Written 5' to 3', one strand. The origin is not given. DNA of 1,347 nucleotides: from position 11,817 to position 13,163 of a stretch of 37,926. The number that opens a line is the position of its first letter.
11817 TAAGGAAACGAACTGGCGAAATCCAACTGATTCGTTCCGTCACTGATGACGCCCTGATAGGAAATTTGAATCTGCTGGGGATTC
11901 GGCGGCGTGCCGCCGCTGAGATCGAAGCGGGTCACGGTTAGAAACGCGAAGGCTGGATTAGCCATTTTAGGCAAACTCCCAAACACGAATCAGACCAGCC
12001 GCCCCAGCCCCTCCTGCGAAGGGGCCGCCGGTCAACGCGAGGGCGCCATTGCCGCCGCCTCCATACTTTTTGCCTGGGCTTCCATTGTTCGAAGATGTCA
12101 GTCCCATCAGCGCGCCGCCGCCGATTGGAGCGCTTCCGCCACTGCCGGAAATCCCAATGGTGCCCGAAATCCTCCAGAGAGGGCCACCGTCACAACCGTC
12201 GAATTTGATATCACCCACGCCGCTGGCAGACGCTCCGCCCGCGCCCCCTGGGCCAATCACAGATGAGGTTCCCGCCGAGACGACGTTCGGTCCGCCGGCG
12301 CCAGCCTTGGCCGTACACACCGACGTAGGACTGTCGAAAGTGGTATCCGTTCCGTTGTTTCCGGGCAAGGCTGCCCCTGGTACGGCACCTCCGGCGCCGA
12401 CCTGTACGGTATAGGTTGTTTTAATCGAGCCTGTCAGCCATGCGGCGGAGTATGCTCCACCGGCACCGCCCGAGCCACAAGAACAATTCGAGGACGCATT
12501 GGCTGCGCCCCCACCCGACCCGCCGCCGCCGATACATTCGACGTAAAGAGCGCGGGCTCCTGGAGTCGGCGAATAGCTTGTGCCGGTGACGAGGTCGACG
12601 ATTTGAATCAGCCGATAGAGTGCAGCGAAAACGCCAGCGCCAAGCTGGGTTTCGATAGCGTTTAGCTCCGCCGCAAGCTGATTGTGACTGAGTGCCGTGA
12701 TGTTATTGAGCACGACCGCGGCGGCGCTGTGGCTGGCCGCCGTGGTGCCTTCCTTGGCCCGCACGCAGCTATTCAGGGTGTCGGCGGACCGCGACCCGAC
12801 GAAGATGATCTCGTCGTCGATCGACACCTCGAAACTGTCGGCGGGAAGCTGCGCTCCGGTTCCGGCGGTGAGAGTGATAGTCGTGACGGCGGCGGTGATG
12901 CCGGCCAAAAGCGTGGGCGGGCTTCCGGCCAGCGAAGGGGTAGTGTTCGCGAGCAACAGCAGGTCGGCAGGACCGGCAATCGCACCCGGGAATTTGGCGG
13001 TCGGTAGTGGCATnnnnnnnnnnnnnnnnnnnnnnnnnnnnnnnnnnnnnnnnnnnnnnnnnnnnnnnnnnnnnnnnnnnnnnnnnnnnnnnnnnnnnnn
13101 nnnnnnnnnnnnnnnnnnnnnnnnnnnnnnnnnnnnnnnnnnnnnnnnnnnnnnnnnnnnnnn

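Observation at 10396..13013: Three fibre/propeller-like genes inserted between the large terminase and the portal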

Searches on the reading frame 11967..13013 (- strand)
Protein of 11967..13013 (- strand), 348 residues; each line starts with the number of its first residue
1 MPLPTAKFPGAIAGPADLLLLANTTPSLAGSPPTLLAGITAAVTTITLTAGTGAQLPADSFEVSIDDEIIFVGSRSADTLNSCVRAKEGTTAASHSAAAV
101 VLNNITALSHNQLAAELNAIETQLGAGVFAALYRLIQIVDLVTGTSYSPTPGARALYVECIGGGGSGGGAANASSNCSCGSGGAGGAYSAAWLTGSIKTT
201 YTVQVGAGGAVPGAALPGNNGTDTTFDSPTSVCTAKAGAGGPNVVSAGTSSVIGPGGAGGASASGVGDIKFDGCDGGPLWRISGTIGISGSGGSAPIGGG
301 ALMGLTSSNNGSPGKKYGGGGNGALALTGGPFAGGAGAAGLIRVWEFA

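Call 4: search_protein_families(library=pfam, proteins=[window:11967-13013:-], max_evalue=0.1)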
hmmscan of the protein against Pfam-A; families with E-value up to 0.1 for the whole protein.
window:11967-13013:- (348 aa): 1 family
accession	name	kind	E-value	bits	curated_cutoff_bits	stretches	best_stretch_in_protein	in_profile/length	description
PF21722.4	Gly_rich_2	-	1.2e-10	42.3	24.3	1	144-343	4-222/226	Glycine-rich domain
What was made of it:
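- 11967..12623 (-): gpA residues 131-348: TNF-like beta-sandwich plus polyglycine-rich distal (receptor-binding) domain. Pfam Gly_rich_2 PF21722 scores 42.3 bits against a cut-off of 24.3 (call 4).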

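Call 5: search_protein_families(library=phrogs, proteins=[window:11967-13013:-], max_evalue=0.1)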
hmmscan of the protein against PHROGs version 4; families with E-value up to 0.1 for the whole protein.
window:11967-13013:- (348 aa): 10 families
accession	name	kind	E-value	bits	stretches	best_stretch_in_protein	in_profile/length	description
phrog_863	-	tail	3.1e-35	123.3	1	39-347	314-604/690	tail fiber assembly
phrog_6202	-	tail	5.6e-15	56.5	1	60-342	397-632/636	tail fiber protein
phrog_454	-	tail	1.1e-08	34.7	1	108-347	1148-1375/1376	tail fiber protein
phrog_12796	-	tail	2.5e-06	28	1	104-340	220-439/445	tail fiber protein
phrog_7578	-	unknown function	4.8e-06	26.8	1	35-104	28-100/300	-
phrog_754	-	tail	3.4e-05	24.6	1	152-330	66-252/325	minor tail protein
phrog_11439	-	tail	9.7e-05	21.7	1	33-101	202-272/775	tail fiber protein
phrog_4406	-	head and packaging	0.0015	16.2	1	34-112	69-145/3231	virion structural protein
phrog_416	-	tail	0.0019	19.1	0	59-342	110-344/350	minor tail protein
phrog_356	-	tail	0.0037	16.6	1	136-342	661-834/924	minor tail protein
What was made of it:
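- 11967..12623 (-): PHROGs 863, 6202 and 454 match (call 5).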

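Call 20: find_homologous_proteins(query=window:11967-13013:-)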
Query window:11967-13013:- (348 aa): 153 proteins with E <= 0.001 among 8000 candidates; the best 120 are listed.
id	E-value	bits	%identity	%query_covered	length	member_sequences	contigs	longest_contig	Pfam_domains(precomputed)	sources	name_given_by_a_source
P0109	5.9e-211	718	100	100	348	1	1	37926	PF21722.5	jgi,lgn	jgi:hypothetical protein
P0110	4.6e-53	199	55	62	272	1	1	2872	PF21722.5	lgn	-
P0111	8.2e-52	195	65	45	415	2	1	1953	PF21722.5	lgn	-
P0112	1.2e-50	191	55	45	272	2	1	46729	PF21722.5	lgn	-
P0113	1.2e-49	188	53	62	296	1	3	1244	PF21722.5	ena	-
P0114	8.5e-49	185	55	62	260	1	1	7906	PF21722.5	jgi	jgi:hypothetical protein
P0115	7.3e-48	182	62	31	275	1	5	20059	PF21722.5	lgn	-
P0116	7.7e-48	182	52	63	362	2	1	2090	PF21722.5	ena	-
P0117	7.8e-48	182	60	55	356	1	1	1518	PF21722.5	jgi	jgi:hypothetical protein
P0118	2.3e-47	180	56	62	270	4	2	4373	PF21722.5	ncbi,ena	-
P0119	1.4e-46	177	52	69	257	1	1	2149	PF21722.5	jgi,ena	-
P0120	6.3e-46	175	56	62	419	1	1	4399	PF21722.5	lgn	-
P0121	8.5e-46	175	44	77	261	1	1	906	PF21722.5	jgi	jgi:hypothetical protein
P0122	1.0e-45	175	54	62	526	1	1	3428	PF21722.5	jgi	jgi:hypothetical protein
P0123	7.6e-45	172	56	61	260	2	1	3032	PF21722.5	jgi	jgi:hypothetical protein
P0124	2.7e-44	170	53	61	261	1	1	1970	PF21722.5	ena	-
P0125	6.8e-44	169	53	62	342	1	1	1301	PF21722.5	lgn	-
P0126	1.3e-43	168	61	43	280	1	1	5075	PF21722.5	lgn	-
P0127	2.5e-43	167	51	62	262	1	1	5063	PF21722.5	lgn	-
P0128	4.1e-43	166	44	68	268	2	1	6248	PF21722.5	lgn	-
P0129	5.1e-43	166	53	62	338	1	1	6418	PF21722.5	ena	-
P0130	8.6e-43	165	53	62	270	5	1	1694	PF21722.5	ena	-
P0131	3.8e-42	163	49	58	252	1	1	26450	PF21722.5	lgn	-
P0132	6.3e-42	162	52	39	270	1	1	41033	PF21722.5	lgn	-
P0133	2.4e-41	160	52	57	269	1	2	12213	PF21722.5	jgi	-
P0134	5.9e-41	159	49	62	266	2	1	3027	PF21722.5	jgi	-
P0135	7.7e-41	159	72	35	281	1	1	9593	-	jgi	jgi:hypothetical protein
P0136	6.8e-40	155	50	47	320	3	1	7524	PF21722.5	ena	-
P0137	2.2e-39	154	49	69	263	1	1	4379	PF21722.5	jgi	jgi:hypothetical protein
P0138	4.4e-39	153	53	59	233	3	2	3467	PF21722.5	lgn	-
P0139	7.8e-39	152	49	51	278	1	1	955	PF21722.5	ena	-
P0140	3.4e-38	150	59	42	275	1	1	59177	PF21722.5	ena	-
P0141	1.5e-37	148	53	62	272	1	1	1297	PF21722.5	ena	-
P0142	2.9e-37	147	51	61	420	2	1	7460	PF21722.5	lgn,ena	-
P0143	4.6e-37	146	59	44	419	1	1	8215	PF21722.5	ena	-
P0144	1.3e-36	145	48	62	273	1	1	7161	PF21722.5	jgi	jgi:hypothetical protein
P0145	1.7e-36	144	59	41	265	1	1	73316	PF21722.5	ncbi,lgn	-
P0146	2.4e-36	144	54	31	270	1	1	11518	PF21722.5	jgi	jgi:hypothetical protein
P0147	3.2e-36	143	49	63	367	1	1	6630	PF21722.5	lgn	-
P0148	6.0e-36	143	46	64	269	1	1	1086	PF21722.5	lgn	-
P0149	7.3e-36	142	43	70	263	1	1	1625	PF21722.5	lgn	-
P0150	1.3e-35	141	49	50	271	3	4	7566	PF21722.5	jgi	jgi:hypothetical protein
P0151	2.4e-35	141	52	62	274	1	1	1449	PF21722.5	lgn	-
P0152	3.6e-35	140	59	31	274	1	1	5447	PF21722.5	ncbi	-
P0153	3.7e-35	140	44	64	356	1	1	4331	PF21722.5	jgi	jgi:hypothetical protein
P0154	1.4e-34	138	51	49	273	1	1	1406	PF21722.5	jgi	jgi:hypothetical protein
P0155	3.2e-34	137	48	64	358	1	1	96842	PF21722.5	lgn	-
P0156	8.8e-34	135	57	28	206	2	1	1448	PF21722.5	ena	-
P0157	1.8e-33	134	53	37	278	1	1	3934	PF21722.5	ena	-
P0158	2.6e-33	134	48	62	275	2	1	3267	PF21722.5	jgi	jgi:hypothetical protein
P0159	1.1e-32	132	46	62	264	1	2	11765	PF21722.5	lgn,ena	-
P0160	5.4e-32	130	46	49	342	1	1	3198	PF21722.5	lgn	-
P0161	8.4e-32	129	45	63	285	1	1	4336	PF21722.5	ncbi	-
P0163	1.1e-30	125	56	42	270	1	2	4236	PF21722.5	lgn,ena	-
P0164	1.2e-30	125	43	70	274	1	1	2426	PF21722.5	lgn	-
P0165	1.9e-30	124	43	62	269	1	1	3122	PF21722.5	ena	-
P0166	2.1e-29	121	56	35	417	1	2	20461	PF21722.5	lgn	-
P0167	5.5e-28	116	47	62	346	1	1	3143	PF21722.5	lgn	-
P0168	9.0e-28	116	44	46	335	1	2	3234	PF21722.5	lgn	-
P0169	1.2e-26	112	42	61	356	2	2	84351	PF21722.5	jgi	jgi:hypothetical protein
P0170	1.6e-26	111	44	61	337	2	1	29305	PF21722.5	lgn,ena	-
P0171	3.0e-26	111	48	47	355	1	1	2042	PF21722.5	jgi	jgi:hypothetical protein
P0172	6.0e-26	110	44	14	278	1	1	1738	PF21722.5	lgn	-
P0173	1.0e-25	109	42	34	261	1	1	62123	PF21722.5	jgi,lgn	jgi:hypothetical protein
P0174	1.5e-24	105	50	30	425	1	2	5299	PF21722.5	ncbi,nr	ncbi:MAG: hypothetical protein M3O91_03765, partial [Chloroflexota bacterium]|nr:hypothetical protei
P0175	6.9e-24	103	46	40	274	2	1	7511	PF21722.5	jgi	-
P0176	3.2e-23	101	36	76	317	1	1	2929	PF21722.5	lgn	-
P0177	1.1e-22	99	43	61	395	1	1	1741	PF21722.5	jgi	jgi:hypothetical protein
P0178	1.1e-22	99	42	62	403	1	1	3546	PF21722.5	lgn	-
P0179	3.8e-22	97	42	62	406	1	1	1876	PF21722.5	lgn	-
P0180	1.3e-21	95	60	8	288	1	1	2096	PF21722.5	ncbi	-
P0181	2.5e-21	94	74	5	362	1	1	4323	PF21722.5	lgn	-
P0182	2.5e-21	94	38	44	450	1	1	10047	PF21722.5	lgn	-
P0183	1.4e-20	92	33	70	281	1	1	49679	PF21722.5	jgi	jgi:hypothetical protein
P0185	3.3e-19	87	39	29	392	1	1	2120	PF21722.5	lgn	-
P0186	3.9e-19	87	44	49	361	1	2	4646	PF21722.5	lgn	-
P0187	5.0e-19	87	46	7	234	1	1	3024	PF21722.5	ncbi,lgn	-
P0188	7.5e-19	86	34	43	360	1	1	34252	PF21722.5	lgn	-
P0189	1.2e-17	82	48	20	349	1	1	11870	PF21722.5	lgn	-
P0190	8.1e-17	80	47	8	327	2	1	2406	PF21722.5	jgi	jgi:hypothetical protein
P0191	2.6e-16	78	40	63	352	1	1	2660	PF21722.5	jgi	jgi:hypothetical protein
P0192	2.7e-16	78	29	22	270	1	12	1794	PF21722.5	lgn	-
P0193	3.7e-16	77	42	61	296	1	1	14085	PF21722.5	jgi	jgi:hypothetical protein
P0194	1.5e-15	75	40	61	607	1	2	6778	PF21722.5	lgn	-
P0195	3.9e-15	74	52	8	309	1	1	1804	PF21722.5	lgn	-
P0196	6.6e-14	70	54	11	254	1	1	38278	PF21722.5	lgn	-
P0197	7.7e-14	70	32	16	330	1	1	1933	PF21722.5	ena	-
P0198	9.0e-13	66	41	38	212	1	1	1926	PF21722.5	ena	-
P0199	7.5e-12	63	37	15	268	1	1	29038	PF21722.5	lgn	-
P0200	1.0e-11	63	40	18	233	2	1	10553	PF21722.5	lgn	-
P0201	2.1e-11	62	-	-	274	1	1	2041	PF21722.5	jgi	jgi:hypothetical protein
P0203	5.8e-11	60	47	22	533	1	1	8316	PF21722.5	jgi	jgi:hypothetical protein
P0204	7.4e-11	60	42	34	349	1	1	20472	PF21722.5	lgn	-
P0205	8.2e-11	60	34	70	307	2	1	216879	PF21722.5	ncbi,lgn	ncbi:TPA: hypothetical protein ACSTL5_000246 [Serratia fonticola]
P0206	9.3e-11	60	-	-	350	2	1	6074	PF21722.5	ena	-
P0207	1.4e-10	59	-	-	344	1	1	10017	PF21722.5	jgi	jgi:hypothetical protein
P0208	2.0e-10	59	44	25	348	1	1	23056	PF21722.5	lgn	-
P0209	2.8e-10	58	-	-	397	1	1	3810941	PF10983.14,PF21722.5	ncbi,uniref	ncbi:MAG: DUF2793 domain-containing protein [Amaricoccus sp.]|uniref:DUF2793 domain-containing prote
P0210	1.1e-9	56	-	-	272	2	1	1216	PF21722.5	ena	-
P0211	7.9e-9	53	-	-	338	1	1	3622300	PF21722.5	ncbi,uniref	ncbi:hypothetical protein [Mesorhizobium sp. CAU 1732]|uniref:glycine-rich domain-containing protein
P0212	1.0e-8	53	-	-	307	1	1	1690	PF21722.5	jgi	-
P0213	1.7e-8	52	-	-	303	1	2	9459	PF21722.5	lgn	-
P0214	2.9e-8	52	-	-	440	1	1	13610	PF21722.5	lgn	-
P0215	5.0e-8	51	36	9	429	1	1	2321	PF21722.5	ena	-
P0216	1.0e-7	50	-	-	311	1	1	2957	PF21722.5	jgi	jgi:hypothetical protein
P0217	3.0e-7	48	36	58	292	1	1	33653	PF21722.5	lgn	-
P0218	3.3e-7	48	-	-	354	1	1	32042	PF21722.5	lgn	-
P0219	7.9e-7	47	37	12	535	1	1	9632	PF21722.5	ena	-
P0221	1.4e-6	46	44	9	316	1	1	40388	PF21722.5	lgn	-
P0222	1.5e-6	46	49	18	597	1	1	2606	PF21722.5,PF26696.1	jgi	-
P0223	1.6e-6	46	42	9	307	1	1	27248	PF21722.5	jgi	jgi:hypothetical protein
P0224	2.7e-6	45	88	2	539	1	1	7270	PF21722.5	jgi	jgi:hypothetical protein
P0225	2.8e-6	45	36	61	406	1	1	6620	PF21722.5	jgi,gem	-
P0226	3.4e-6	45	32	45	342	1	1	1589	PF21722.5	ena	-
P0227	3.4e-6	45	-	-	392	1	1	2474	PF21722.5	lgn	-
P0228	3.5e-6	45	-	-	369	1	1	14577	PF21722.5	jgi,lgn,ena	jgi:hypothetical protein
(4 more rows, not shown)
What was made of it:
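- On Gly_rich_2 (PF21722) polyglycine-rich tail-fibre tips (Pam3 gp24, Bxb1 gp33): 150+ homologues carry the same Pfam domain (call 20).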

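Call 23: search_solved_structures(query=window:11967-13013:-, max_evalue=1)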
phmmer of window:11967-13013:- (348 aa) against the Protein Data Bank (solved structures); distinct sequences matched with E-value up to 1: 2.
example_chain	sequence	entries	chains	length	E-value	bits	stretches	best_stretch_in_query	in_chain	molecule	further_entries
7yfw_a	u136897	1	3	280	0.056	15.9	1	144-347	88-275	Pam3 fiber proreins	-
7ypx_A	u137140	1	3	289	0.061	15.8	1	144-347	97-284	Pam3 tail fiber proreins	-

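Call 56: search_dna_similar(query=window:11967-13013:-, collection=phages, mode=protein, max_evalue=0.001, max_rows=30)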
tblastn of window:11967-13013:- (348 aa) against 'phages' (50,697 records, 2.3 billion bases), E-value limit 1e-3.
No match.

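Call 64: predict_structure(alignment_id=A2)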
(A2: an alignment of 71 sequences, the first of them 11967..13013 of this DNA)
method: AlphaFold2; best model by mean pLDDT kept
length: 348 residues; sequences in the alignment: 71
mean_pLDDT: 78.9   pTM: 0.65
mean pLDDT of the five models: 78.9, 78.2, 78.0, 77.5, 76.8
residues with pLDDT >= 90: 200; 70-90: 16; 50-70: 69; < 50: 63
segments of 3 or more residues with pLDDT < 50: 1-9, 18-56, 98-100, 102-104
pLDDT, mean of each block of 10 residues (from residue 1): 43 49 43 42 43 47 56 63 57 51 51 66 54 90 96 97 98 92 98 96 98 98 96 97 92 97 97 98 96 86 94 96 94 97 97
secondary structure, 60 per line:
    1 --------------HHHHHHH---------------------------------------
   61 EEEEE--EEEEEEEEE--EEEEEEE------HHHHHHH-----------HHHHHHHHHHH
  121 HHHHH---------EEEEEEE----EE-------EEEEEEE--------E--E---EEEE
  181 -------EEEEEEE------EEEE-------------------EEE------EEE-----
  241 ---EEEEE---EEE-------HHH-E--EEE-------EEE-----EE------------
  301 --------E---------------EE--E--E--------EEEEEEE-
elements in order: H15-21 E61-65 E68-76 E79-85 H92-98 H110-125 E135-141 E155-161 E177-180 E188-194 E201-204 E224-226 E233-235 E244-248 E252-254 E269-271 E279-281 E341-347
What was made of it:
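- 12624..13013 (-): gpA residues 1-130: N-terminal virion-anchor domain followed by a short helical neck (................). AF2 confidence is low here (pLDDT 43-66, call 64).
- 11967..12623 (-): AF2 pLDDT is above 90 for nearly all of this part (call 64).
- On Gly_rich_2 (PF21722) polyglycine-rich tail-fibre tips (Pam3 gp24, Bxb1 gp33): AF2 pLDDT is above 90 for nearly all of residues 131-348 (call 64).
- The gpA anchor was modelled with low confidence (call 64).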

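Call 68: fold_search(model_id=the predicted structure, library=pdb)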
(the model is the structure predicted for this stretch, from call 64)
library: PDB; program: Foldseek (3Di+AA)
matches with E <= 10: 180; with E <= 0.001: 4
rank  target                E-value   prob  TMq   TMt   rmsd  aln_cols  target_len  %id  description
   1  7ypx_A                2.5e-08  1.00  0.42  0.56   6.6       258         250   26  Cyanophage Pam3 fiber (released 2022-11-09)
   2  9d93_Qa               7.7e-08  1.00  0.40  0.58   5.2       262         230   22  Mycobacteriophage Bxb1 tail tip - Composite map and model (released 2024-09-25)
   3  9d93_Qb               7.6e-07  1.00  0.34  0.48  10.9       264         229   23  Mycobacteriophage Bxb1 tail tip - Composite map and model (released 2024-09-25)
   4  7yfw_a                9.2e-07  1.00  0.43  0.52   5.5       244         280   26  Cyanophage Pam3 fiber (released 2023-01-18)
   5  9d93_Pa               1.3e-02  1.00  0.27  0.17   9.8       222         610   14  Mycobacteriophage Bxb1 tail tip - Composite map and model (released 2024-09-25)
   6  7nx1                  2.1e-02  0.84  0.23  0.28  15.5       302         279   16  TG domain of LTK (released 2021-10-27)
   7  9g5i_B                3.5e-02  0.63  0.19  0.19  12.8       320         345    9  Cryo-EM structure of a 2:1 ALK:ALKAL2 complex obtained after re-processing of EMPIAR-10930 data (released 2025-03-12)
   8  7nx0_C                4.2e-02  0.69  0.23  0.26  14.1       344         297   15  LTK:ALKAL1 complex stabilized by a Nanobody (released 2021-10-27)
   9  7mzy_A                4.2e-02  0.69  0.22  0.25  15.4       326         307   12  Anaplastic lymphoma kinase (ALK) extracellular fragment of ligand binding region 673-986 (released 2021-11-24)
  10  7nx0_B                5.1e-02  0.41  0.20  0.23  15.6       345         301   13  LTK:ALKAL1 complex stabilized by a Nanobody (released 2021-10-27)
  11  7ls0_C                8.4e-02  0.30  0.18  0.17  15.6       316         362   11  Structure of the Human ALK GRD bound to AUG (released 2021-11-24)
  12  5ly8                  9.2e-02  0.05  0.09  0.11  20.9       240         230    6  Structure of the CBM2 module of Lactobacillus casei BL23 phage J-1 evolved Dit. (released 2017-03-22)
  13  7nx3_F                9.7e-02  0.51  0.22  0.26  13.7       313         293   12  Crystal structure of ALK in complex with Fab324 (released 2021-10-27)
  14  7ls0_B                1.1e-01  0.57  0.21  0.21  13.7       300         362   13  Structure of the Human ALK GRD bound to AUG (released 2021-11-24)
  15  7nx3_A                1.2e-01  0.60  0.22  0.26  15.6       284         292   15  Crystal structure of ALK in complex with Fab324 (released 2021-10-27)
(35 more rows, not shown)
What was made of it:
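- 11967..12623 (-): Foldseek hits: Pam3 fibre 7ypx E 2.5e-8, Bxb1 tail tip 9d93_Q E 7.7e-8, ALK/LTK glycine-rich domains (call 68).
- On Gly_rich_2 (PF21722) polyglycine-rich tail-fibre tips (Pam3 gp24, Bxb1 gp33): Foldseek hits 7ypx, 9d93_Q, 7yfw and ALK/LTK glycine-rich domains (call 68).
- Closest known: Cyanophage Pam3 tail fibre gp24 with its chaperone gp25. Same: The gpA C-terminal part has the same TNF-like plus glycine-rich fold (Foldseek E 2.5e-8, 26% identity, call 68; Pfam Gly_rich_2, call 4), including GGGGxGG-type motifs.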

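Call 95: find_encoding_contigs(protein=P0135, flank=10000, max_places=3)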
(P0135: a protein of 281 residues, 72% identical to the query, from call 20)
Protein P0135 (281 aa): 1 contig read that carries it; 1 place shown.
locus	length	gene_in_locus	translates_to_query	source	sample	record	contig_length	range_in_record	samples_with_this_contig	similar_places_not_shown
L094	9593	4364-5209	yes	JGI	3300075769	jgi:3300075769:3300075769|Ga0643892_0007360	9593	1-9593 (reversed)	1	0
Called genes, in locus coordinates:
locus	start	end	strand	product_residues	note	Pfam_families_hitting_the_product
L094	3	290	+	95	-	?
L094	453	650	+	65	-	-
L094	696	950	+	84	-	-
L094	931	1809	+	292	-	PF05135:Phage_connect_1 (weak)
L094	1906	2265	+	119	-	PF05521:Phage_HCP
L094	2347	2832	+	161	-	PF04883:HK97-gp10_like (weak)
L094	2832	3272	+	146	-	-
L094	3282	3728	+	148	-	PF06199:Phage_tail_2, PF08813:Phage_tail_3 (weak), PF16461:Phage_TTP_12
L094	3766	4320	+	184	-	-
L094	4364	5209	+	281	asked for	-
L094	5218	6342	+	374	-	-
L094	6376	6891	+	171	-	-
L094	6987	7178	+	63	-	-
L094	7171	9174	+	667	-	-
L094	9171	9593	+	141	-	?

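Call 115: search_protein_families(library=ncbifam, proteins=[window:11967-13013:-, L094:3766-4320:+, L094:5218-6342:+], max_evalue=0.1)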
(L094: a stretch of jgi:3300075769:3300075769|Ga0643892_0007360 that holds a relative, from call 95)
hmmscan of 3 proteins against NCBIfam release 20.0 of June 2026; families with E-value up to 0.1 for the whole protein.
window:11967-13013:- (348 aa): 0 families

L094:3766-4320:+ (184 aa): 0 families

L094:5218-6342:+ (374 aa): 0 families

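Call 116: search_protein_families(library=padloc, proteins=[window:11967-13013:-], max_evalue=0.1)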
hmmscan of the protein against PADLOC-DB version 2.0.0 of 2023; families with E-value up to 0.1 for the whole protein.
window:11967-13013:- (348 aa): 0 families
